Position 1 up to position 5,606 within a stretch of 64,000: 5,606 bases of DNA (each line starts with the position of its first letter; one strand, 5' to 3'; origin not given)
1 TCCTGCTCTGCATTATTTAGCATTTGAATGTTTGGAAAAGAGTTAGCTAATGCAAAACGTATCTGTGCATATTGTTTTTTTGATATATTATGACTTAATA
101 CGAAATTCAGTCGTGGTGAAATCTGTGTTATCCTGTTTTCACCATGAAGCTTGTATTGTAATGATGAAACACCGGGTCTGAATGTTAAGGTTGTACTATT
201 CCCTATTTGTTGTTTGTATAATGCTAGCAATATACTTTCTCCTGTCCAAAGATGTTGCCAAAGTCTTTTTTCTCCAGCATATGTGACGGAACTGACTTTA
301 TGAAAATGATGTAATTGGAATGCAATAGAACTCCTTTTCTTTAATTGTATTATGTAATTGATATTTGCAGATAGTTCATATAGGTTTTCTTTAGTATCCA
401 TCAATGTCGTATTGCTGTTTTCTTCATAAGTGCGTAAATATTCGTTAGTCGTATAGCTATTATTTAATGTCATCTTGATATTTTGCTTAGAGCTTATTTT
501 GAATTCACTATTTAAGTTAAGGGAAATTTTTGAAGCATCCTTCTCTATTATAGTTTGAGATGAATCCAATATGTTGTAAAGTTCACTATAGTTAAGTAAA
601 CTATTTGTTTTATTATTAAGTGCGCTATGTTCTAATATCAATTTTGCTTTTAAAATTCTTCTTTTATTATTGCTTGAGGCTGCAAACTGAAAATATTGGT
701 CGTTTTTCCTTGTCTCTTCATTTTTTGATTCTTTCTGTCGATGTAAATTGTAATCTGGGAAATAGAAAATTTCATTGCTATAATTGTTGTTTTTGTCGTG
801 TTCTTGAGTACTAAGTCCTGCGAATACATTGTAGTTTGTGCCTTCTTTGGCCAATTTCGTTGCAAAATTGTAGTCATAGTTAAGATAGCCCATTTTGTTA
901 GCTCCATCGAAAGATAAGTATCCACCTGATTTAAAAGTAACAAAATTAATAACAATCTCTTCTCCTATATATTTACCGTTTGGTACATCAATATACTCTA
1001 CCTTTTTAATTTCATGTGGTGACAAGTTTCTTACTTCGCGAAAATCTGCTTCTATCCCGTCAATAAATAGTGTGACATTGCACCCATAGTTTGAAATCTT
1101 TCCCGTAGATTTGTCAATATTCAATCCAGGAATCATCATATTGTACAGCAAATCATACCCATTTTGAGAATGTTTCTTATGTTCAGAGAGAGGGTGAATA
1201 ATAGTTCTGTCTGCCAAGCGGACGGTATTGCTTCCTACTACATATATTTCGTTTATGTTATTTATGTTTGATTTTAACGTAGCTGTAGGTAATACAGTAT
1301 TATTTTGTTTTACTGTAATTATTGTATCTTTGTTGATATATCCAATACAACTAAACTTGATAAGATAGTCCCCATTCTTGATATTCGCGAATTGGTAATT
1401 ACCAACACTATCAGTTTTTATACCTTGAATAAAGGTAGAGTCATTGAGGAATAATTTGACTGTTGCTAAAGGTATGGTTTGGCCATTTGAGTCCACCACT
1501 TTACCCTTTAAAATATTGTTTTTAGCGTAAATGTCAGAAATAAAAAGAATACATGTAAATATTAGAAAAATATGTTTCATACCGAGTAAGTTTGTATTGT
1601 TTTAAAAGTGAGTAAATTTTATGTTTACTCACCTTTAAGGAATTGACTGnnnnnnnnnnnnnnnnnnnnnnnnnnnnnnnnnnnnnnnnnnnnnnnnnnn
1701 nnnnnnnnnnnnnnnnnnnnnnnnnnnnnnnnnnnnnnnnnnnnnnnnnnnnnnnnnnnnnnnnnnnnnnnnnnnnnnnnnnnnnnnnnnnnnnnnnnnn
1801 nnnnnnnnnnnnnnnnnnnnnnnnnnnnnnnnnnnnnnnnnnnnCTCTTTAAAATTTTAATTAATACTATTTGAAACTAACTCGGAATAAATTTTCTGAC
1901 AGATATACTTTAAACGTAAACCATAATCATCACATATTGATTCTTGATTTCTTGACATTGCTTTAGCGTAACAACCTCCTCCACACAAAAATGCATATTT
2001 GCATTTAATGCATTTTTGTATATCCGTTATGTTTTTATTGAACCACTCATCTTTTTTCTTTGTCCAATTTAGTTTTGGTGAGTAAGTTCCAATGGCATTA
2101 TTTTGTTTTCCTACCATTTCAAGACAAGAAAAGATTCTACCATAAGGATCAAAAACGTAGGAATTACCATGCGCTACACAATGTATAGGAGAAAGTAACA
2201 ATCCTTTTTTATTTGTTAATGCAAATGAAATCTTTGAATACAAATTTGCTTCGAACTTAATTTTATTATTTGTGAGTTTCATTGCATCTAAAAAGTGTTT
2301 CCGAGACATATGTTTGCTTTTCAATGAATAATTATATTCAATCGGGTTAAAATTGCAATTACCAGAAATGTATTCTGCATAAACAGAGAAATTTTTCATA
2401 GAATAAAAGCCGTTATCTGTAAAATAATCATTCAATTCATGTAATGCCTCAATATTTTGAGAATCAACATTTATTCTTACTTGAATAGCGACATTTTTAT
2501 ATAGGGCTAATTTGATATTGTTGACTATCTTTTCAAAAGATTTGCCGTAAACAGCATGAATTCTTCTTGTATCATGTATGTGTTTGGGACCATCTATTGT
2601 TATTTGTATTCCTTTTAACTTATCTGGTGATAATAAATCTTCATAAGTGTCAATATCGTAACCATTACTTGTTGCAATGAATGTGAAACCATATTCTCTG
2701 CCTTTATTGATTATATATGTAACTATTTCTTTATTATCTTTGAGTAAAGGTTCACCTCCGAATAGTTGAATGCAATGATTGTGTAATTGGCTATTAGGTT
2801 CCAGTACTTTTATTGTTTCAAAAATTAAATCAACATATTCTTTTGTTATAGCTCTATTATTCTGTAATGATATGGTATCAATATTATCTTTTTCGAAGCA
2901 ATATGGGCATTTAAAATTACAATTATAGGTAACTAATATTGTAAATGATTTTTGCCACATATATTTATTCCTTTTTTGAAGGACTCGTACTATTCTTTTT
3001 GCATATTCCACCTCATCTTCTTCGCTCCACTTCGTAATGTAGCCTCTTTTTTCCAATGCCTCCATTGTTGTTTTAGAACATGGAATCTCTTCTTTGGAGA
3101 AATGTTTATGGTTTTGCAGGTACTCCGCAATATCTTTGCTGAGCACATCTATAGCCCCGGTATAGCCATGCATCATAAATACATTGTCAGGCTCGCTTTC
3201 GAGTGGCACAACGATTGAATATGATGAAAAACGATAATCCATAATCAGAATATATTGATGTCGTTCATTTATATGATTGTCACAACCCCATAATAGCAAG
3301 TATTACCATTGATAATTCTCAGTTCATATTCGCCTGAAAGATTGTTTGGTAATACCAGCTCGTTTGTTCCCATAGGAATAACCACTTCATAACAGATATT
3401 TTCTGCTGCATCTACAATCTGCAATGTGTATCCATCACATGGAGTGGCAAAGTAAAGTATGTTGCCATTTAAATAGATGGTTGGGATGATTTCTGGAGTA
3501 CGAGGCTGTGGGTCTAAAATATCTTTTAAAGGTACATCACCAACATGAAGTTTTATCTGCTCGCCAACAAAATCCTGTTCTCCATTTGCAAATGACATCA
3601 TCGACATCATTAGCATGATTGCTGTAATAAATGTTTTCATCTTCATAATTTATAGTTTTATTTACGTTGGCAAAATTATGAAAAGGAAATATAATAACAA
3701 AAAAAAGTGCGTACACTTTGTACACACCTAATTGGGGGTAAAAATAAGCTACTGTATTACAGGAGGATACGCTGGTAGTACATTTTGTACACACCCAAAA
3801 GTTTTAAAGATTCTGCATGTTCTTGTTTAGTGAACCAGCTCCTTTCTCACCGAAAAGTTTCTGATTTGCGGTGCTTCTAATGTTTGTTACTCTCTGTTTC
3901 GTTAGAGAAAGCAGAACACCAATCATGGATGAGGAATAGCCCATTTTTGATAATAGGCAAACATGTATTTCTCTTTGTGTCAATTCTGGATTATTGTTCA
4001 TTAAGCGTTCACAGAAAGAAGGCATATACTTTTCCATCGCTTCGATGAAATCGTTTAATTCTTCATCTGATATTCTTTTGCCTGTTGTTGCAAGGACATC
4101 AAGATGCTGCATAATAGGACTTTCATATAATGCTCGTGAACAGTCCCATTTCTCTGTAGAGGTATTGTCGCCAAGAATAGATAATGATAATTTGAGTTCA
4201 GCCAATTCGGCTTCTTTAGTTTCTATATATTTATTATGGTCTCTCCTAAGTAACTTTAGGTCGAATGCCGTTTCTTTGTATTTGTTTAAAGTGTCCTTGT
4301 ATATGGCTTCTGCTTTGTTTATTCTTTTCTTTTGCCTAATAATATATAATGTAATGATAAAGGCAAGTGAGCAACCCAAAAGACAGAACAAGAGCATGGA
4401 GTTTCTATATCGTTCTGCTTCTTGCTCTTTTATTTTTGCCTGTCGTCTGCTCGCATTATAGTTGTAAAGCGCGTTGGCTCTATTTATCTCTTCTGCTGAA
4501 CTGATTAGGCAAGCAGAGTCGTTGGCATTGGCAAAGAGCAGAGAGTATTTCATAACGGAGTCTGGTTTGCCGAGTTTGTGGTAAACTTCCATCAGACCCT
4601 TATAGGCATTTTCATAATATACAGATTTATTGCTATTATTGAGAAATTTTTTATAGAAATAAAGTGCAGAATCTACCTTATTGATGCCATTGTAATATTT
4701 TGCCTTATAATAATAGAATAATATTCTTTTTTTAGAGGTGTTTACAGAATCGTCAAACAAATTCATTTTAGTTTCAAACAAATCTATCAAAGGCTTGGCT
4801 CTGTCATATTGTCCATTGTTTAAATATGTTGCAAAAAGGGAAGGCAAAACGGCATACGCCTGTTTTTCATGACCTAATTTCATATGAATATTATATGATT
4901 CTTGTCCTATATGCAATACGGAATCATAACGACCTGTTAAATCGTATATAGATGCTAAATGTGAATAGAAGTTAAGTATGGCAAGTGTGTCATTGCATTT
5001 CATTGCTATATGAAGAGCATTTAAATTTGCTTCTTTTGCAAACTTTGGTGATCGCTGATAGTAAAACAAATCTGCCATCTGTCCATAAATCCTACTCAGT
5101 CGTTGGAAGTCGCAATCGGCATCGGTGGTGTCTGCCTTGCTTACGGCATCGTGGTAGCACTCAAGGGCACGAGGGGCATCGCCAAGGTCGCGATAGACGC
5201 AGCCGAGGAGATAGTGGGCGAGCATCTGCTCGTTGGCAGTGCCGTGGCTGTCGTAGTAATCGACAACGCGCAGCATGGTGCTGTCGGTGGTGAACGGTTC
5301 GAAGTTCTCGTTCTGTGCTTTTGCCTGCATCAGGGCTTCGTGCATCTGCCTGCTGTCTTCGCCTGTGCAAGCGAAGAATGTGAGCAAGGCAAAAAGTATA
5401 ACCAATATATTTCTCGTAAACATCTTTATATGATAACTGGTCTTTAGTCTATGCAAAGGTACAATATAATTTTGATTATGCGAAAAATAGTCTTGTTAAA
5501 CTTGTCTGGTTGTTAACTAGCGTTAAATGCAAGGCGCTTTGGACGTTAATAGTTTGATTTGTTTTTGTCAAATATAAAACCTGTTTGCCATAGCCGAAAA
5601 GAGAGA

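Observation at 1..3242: Radical SAM/SPASM RiPP cluster with an unassigned precursor and outer-membrane receptor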

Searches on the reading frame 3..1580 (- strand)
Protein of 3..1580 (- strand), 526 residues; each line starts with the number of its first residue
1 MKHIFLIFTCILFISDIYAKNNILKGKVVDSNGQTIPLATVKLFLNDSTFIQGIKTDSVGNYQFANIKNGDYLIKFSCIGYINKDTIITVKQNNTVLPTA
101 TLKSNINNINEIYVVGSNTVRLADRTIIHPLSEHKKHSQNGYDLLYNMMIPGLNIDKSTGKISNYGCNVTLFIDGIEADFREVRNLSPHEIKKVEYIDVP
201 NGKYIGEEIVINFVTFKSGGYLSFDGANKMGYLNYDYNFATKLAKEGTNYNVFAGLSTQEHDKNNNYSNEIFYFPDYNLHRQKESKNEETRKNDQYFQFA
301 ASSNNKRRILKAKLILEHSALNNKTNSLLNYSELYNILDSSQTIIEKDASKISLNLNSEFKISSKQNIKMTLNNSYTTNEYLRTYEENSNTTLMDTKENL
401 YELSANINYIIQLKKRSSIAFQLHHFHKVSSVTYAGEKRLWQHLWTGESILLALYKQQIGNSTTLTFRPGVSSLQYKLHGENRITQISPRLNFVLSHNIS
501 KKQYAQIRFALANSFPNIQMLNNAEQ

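Call 3: search_protein_families(library=ncbifam, proteins=[window:3-1580:-], max_evalue=0.1)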
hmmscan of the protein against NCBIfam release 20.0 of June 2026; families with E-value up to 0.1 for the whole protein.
window:3-1580:- (526 aa): 1 family
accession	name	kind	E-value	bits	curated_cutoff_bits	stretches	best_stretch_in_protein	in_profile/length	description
NF052345.1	S_layer_anammox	exception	0.00018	19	1400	1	24-105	1315-1394/1596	Kustd1514 family S-layer glycoprotein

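Call 4: search_protein_families(library=pfam, proteins=[window:3-1580:-], max_evalue=0.1)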
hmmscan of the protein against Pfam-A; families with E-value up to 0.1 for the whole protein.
window:3-1580:- (526 aa): 8 families
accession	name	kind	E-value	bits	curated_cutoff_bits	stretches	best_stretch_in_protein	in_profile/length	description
PF13715.12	CarbopepD_reg_2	-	1.9e-13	50.7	32.2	1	24-114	1-88/88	CarboxypepD_reg-like domain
PF13620.12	CarboxypepD_reg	-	2.5e-13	50.6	32.3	1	24-102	2-81/82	Carboxypeptidase regulatory-like domain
PF17210.9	SdrD_B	-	2e-06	28.4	29.7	1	30-78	18-66/112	SdrD B-like domain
PF17802.7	SpaA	-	0.00064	20.3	23.1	1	26-94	5-80/91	Prealbumin-like fold domain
PF24025.1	Ig_DR_A0283-like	-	0.023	15.5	27.1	0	27-75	12-61/102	DR_A0283-like, Ig-like domain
PF23193.1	NOMO_3rd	-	0.027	15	27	0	34-74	13-82/120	NOMO third transthyretin-like domain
PF16452.10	Phage_CI_C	-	0.041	14.5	27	1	20-112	4-96/101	Bacteriophage CI repressor C-terminal domain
PF07210.18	DUF1416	-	0.092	13.1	23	0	19-65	17-62/97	Protein of unknown function (DUF1416)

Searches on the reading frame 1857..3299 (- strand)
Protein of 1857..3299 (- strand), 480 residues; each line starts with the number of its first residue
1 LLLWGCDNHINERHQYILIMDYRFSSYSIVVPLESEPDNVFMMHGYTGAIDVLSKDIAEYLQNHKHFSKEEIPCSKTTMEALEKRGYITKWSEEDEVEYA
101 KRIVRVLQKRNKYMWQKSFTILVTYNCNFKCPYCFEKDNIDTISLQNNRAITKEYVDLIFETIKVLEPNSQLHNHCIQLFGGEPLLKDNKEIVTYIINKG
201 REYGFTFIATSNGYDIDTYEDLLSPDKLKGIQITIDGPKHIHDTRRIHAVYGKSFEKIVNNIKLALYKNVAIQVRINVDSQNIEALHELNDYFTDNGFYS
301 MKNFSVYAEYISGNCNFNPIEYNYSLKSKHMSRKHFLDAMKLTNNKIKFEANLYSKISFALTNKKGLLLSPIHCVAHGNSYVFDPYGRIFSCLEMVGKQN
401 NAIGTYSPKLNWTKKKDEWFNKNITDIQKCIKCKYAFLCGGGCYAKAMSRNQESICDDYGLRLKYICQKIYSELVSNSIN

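Call 3: search_protein_families(library=ncbifam, proteins=[window:1857-3299:-], max_evalue=0.1)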
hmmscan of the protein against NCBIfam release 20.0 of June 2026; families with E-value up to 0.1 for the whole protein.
window:1857-3299:- (480 aa): 54 families (the best 25 are shown)
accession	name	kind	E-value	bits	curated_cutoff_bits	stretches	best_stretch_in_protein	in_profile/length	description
TIGR04280.1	geopep_mat_rSAM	hypoth_equivalog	8.4e-36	123.8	400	1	23-452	2-401/428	geopeptide radical SAM maturase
TIGR04463.1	rSAM_vs_C_rich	equivalog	1.7e-34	119.3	525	1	46-451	18-402/438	TIGR04463 family radical SAM/SPASM RiPP maturase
NF038107.1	rSAM_NF038107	equivalog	2.1e-33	115.8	600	1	23-452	2-409/444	Cys-every-fifth radical SAM/SPASM peptide maturase CefB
NF047865.1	rSAM_PapB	equivalog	4.4e-33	114.9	340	1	117-452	3-325/330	PapB family radical SAM/SPASM ranthipeptide maturase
NF052473.1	rSAM_FlmE_OhkG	exception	2.9e-31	108.7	500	1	24-471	3-455/481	FlmE/OhkG family radical SAM/SPASM peptide maturase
TIGR04334.1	rSAM_Clo7bot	equivalog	3.9e-30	104.9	600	1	25-472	3-434/440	radical SAM/SPASM domain Clo7bot peptide maturase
TIGR04064.1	rSAM_nif11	equivalog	6.7e-22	77.8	518.7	1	52-449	25-406/459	nif11-like peptide radical SAM maturase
NF041298.1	rSAM_mat_DynA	equivalog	1.7e-21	76.6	450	1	123-464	7-343/356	dynobactin maturation radical SAM/SPASM protein DynA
TIGR03974.1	rSAM_six_Cys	equivalog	9.7e-21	74.1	425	1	22-463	4-435/451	thioether cross-link-forming SCIFF peptide maturase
NF040492.1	not_ScfB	exception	2.6e-19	69.4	855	1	38-453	11-425/450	ScfB-related radical SAM/SPASM orphan maturase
NF040899.1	ryptide_rSAM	equivalog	3.7e-19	68.8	600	1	118-446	99-427/464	radical SAM/SPASM ryptide class RiPP maturase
TIGR04068.1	rSAM_ocin_clost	equivalog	7.2e-19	68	500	1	50-452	21-429/462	Cys-rich peptide radical SAM maturase CcpM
TIGR03906.1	quino_hemo_SAM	equivalog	1.3e-18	66.9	453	1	118-455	95-426/467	quinohemoprotein amine dehydrogenase maturation protein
TIGR03942.1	sulfatase_rSAM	equivalog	3.5e-17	62.5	349.45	1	124-459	8-346/363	anaerobic sulfatase maturase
NF041707.1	rSAM_YhhB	equivalog_domain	7.6e-16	58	445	1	118-267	3-154/369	cyclophane-forming radical SAM/SPASM peptide maturase YhhB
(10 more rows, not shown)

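Call 4: search_protein_families(library=pfam, proteins=[window:1857-3299:-], max_evalue=0.1)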
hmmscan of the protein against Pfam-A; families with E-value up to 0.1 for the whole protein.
window:1857-3299:- (480 aa): 3 families
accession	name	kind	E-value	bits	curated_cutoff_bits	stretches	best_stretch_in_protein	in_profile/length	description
PF04055.27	Radical_SAM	-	1.6e-12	48.4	29.5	1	122-269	2-140/166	Radical SAM superfamily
PF13353.11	Fer4_12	-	4.9e-10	40.3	22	1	124-242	12-120/137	4Fe-4S single cluster domain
PF04504.20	GeBP-like_DBD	-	0.021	16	29.5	0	279-356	7-84/94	Glabrous-enhancer-binding protein-like family, DBD domain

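Call 14: find_homologous_proteins(query=window:1860-3242:-)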
Query window:1860-3242:- (461 aa): 831 proteins with E <= 0.001 among 4305 candidates; the best 120 are listed.
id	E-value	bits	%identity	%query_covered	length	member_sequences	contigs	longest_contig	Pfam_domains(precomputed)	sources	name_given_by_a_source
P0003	0.0e+0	1061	99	100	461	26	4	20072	PF04055.28,PF13353.12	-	-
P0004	6.0e-148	511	51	98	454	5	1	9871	PF04055.28,PF13353.12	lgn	-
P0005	3.0e-145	502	50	98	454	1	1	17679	PF04055.28,PF13353.12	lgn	-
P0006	1.6e-143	497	50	99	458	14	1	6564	PF04055.28,PF13353.12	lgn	-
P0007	3.6e-143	496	50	99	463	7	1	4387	PF04055.28,PF13353.12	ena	-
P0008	3.6e-140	486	48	100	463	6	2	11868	PF04055.28,PF13353.12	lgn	-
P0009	4.4e-139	482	50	100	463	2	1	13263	PF04055.28,PF13353.12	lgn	-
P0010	1.5e-137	477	49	97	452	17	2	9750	PF04055.28,PF13353.12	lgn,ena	-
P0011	2.2e-137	476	49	100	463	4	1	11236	PF04055.28,PF13353.12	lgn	-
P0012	3.8e-137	476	46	98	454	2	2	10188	PF04055.28,PF13353.12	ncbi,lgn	-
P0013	8.3e-137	475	49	97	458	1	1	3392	PF04055.28,PF13353.12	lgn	-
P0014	6.4e-136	472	48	100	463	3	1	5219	PF04055.28,PF13353.12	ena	-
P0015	2.2e-135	470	47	99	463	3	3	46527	PF04055.28,PF13353.12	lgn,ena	-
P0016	1.5e-134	467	49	98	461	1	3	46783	PF04055.28,PF13353.12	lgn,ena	-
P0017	5.3e-134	465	47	99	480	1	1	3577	PF04055.28,PF13353.12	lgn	-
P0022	3.3e-131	456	48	98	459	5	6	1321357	PF04055.28,PF13353.12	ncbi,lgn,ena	-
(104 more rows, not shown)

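Call 39: find_encoding_contigs(protein=P0005, flank=10000, max_places=2)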
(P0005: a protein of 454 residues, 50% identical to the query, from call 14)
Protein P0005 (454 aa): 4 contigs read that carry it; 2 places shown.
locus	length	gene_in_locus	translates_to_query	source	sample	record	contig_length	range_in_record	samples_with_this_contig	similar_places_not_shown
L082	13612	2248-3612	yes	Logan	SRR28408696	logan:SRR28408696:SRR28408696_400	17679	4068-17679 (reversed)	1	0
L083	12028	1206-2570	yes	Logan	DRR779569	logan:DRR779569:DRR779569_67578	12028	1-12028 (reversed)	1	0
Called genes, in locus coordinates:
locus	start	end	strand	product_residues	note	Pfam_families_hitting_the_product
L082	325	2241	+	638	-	-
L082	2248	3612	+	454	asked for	PF04055:Radical_SAM, PF13353:Fer4_12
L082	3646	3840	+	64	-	-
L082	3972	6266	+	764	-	PF13620:CarboxypepD_reg, PF13715:CarbopepD_reg_2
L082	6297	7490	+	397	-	-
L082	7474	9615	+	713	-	PF04932:Wzy_C, PF07719:TPR_2 (faint)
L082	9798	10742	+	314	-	PF00578:AhpC-TSA, PF08534:Redoxin, PF02635:DsrE (weak)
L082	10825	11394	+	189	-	PF04542:Sigma70_r2, PF08281:Sigma70_r4_2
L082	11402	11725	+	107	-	-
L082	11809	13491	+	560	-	-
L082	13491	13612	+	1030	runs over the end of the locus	PF19815:DUF6298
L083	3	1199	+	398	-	?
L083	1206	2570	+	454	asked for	PF04055:Radical_SAM, PF13353:Fer4_12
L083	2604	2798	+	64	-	-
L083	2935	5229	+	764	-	PF13620:CarboxypepD_reg, PF13715:CarbopepD_reg_2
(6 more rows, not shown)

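Call 40: find_encoding_contigs(protein=P0022, flank=10000, max_places=2)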
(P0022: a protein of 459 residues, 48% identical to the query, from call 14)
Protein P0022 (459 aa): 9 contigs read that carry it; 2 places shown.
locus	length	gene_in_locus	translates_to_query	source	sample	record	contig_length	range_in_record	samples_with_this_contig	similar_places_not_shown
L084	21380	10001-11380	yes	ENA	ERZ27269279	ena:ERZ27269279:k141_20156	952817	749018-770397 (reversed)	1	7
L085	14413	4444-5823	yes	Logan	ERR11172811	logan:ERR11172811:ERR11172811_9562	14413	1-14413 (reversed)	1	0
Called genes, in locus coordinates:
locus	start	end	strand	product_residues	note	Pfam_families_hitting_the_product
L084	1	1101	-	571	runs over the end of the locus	PF14322:SusD-like_3, PF07980:SusD_RagB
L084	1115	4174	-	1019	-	PF13620:CarboxypepD_reg (weak), PF13715:CarbopepD_reg_2, PF07715:Plug, PF00593:TonB_dep_Rec_b-barrel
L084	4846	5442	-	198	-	PF18291:HU-HIG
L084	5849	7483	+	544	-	PF13428:TPR_14 (faint), PF00515:TPR_1 (faint), PF07719:TPR_2 (faint), PF13374:TPR_10 (faint), PF13424:TPR_12 (weak)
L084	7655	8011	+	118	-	PF11589:DUF3244, PF18962:Por_Secre_tail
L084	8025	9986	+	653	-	PF01841:Transglut_core (faint)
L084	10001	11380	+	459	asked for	PF13353:Fer4_12, PF04055:Radical_SAM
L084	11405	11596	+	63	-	-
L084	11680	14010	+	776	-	PF13620:CarboxypepD_reg, PF13715:CarbopepD_reg_2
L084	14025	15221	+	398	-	-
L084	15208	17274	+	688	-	PF04932:Wzy_C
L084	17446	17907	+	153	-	PF18291:HU-HIG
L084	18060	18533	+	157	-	PF01316:Arg_repressor, PF02863:Arg_repressor_C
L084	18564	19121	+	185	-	-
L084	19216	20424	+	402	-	PF00764:Arginosuc_synth, PF06508:QueC (faint), PF20979:Arginosuc_syn_C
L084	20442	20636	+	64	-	PF04024:PspC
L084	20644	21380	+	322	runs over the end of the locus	PF01118:Semialdhyde_dh, PF02774:Semialdhyde_dhC, PF22698:Semialdhyde_dhC_1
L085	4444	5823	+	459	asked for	PF13353:Fer4_12, PF04055:Radical_SAM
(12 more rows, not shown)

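Call 53: search_protein_families(library=pfam, proteins=[L084:11680-14010:+, L084:14025-15221:+, L084:15208-17274:+, L084:8025-9986:+], max_evalue=5)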
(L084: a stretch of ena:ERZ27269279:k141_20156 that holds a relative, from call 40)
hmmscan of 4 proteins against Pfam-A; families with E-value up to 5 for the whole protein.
L084:11680-14010:+ (776 aa): 6 families
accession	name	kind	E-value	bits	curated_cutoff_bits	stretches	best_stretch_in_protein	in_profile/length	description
PF13715.12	CarbopepD_reg_2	-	7.8e-13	48.7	32.2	1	35-125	1-88/88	CarboxypepD_reg-like domain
PF13620.12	CarboxypepD_reg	-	4.9e-12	46.5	32.3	1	34-96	1-63/82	Carboxypeptidase regulatory-like domain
PF17210.9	SdrD_B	-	7e-05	23.4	29.7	1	40-89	17-66/112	SdrD B-like domain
PF07210.18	DUF1416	-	0.00031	21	23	1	30-76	17-62/97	Protein of unknown function (DUF1416)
PF17802.7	SpaA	-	0.0058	17.2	23.1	1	39-85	7-56/91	Prealbumin-like fold domain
PF01382.22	Avidin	-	0.05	14.4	24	1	228-277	7-56/116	Avidin family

L084:14025-15221:+ (398 aa): 3 families
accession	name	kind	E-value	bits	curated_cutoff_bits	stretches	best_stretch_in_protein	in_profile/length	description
PF02163.28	Peptidase_M50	-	0.017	14.9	27.2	1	160-281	7-106/221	Peptidase family M50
PF09681.16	Phage_rep_org_N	-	0.13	12.7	23.3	0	98-145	47-95/121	N-terminal phage replisome organiser (Phage_rep_org_N)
PF13398.12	Peptidase_M50B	-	2.5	8.2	26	0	157-182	19-44/201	Peptidase M50B-like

L084:15208-17274:+ (688 aa): 11 families
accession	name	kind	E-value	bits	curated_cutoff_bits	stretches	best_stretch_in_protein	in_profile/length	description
PF04932.20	Wzy_C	-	2e-19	70.3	31.7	1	181-323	2-149/149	O-Antigen ligase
PF23914.1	TPR_CcmH_CycH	-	0.00024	21.4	42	1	471-549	63-144/158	Cytochrome c-type biogenesis protein H TPR domain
PF07719.23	TPR_2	-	0.0006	20.2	27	1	527-558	2-33/34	Tetratricopeptide repeat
PF13431.12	TPR_17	-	0.0013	19.3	24.4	1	518-546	5-33/34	Tetratricopeptide repeat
PF13428.12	TPR_14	-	0.0017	19.3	23.5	0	495-534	4-43/44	Tetratricopeptide repeat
PF25058.1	ARM_TT21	-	0.021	15.2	27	1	461-520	63-122/155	Tetratricopeptide repeat protein 21 ARM repeat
PF00515.34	TPR_1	-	0.045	14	27.8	1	529-553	4-28/34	Tetratricopeptide repeat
PF03704.23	BTAD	-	0.18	12.6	22.1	1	477-552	47-122/146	Bacterial transcriptional activator domain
PF14559.12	TPR_19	-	0.24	12.2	25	1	502-547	1-46/68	Tetratricopeptide repeat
PF12895.13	ANAPC3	-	0.56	11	27.2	1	477-547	8-77/82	Anaphase-promoting complex, cyclosome, subunit 3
PF03597.20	FixS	-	1.9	8.8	23.1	1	114-145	4-35/44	Cytochrome oxidase maturation protein cbb3-type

L084:8025-9986:+ (653 aa): 3 families
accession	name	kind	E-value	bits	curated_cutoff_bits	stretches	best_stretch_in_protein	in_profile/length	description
PF01841.26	Transglut_core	-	2.7e-06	28.1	23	1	195-279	14-101/108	Transglutaminase-like superfamily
PF00754.31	F5_F8_type_C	-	0.00016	22.3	28.2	1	538-608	10-82/127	F5/8 type C domain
PF00576.27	Transthyretin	-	0.11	13.5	25.3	1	71-106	65-101/109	HIUase/Transthyretin family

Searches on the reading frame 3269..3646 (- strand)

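Call 3: search_protein_families(library=ncbifam, proteins=[window:3269-3646:-], max_evalue=0.1)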
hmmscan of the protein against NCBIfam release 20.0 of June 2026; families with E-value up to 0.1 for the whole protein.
window:3269-3646:- (125 aa): 0 families

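Call 4: search_protein_families(library=pfam, proteins=[window:3269-3646:-], max_evalue=0.1)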
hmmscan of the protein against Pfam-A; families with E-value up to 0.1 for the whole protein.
window:3269-3646:- (125 aa): 1 family
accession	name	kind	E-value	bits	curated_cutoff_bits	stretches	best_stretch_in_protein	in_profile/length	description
PF11589.14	DUF3244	-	0.00088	19.7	25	1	51-118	18-90/96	Domain of unknown function (DUF3244)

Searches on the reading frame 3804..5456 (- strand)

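Call 3: search_protein_families(library=ncbifam, proteins=[window:3804-5456:-], max_evalue=0.1)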
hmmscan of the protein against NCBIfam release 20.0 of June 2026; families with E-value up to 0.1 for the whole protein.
window:3804-5456:- (550 aa): 4 families
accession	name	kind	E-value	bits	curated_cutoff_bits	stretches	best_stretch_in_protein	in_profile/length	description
NF053779.1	BT3442_fam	equivalog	1.5e-06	27.3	940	1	42-534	66-545/563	BT3442 family protein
NF053520.1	HK_Porph_FimS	equivalog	0.00011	20.6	600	1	126-223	209-306/618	sensor histidine kinase FimS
NF041717.1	HaaA_phane_TPR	equivalog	0.00096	17.4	1125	1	79-219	551-690/882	cyclophane-containing RiPP biosynthesis TPR protein HaaT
NF005153.0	PRK06635.1-1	equivalog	0.095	11.7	585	0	404-481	20-95/421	aspartate kinase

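Call 4: search_protein_families(library=pfam, proteins=[window:3804-5456:-], max_evalue=0.1)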
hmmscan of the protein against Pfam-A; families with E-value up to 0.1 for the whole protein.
window:3804-5456:- (550 aa): 8 families
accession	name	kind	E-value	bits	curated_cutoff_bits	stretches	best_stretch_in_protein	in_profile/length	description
PF13424.12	TPR_12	-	3.6e-05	24.3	30.1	0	121-190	3-74/77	Tetratricopeptide repeat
PF13176.12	TPR_7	-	7.1e-05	23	27.9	0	80-109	1-32/36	Tetratricopeptide repeat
PF13374.12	TPR_10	-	0.00013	22.3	27.5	0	84-106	8-30/42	Tetratricopeptide repeat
PF23300.3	HEAT_Nup120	-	0.00036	20.9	29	1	79-220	27-144/170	Nucleoporin Nup120, HEAT repeats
PF07719.23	TPR_2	-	0.0012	19.3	27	1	80-107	3-30/34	Tetratricopeptide repeat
PF13431.12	TPR_17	-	0.0019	18.8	24.4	0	207-220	19-32/34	Tetratricopeptide repeat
PF00515.34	TPR_1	-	0.0052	17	27.8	1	80-105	3-28/34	Tetratricopeptide repeat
PF13174.12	TPR_6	-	0.044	14.9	26.3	0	80-107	2-29/33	Tetratricopeptide repeat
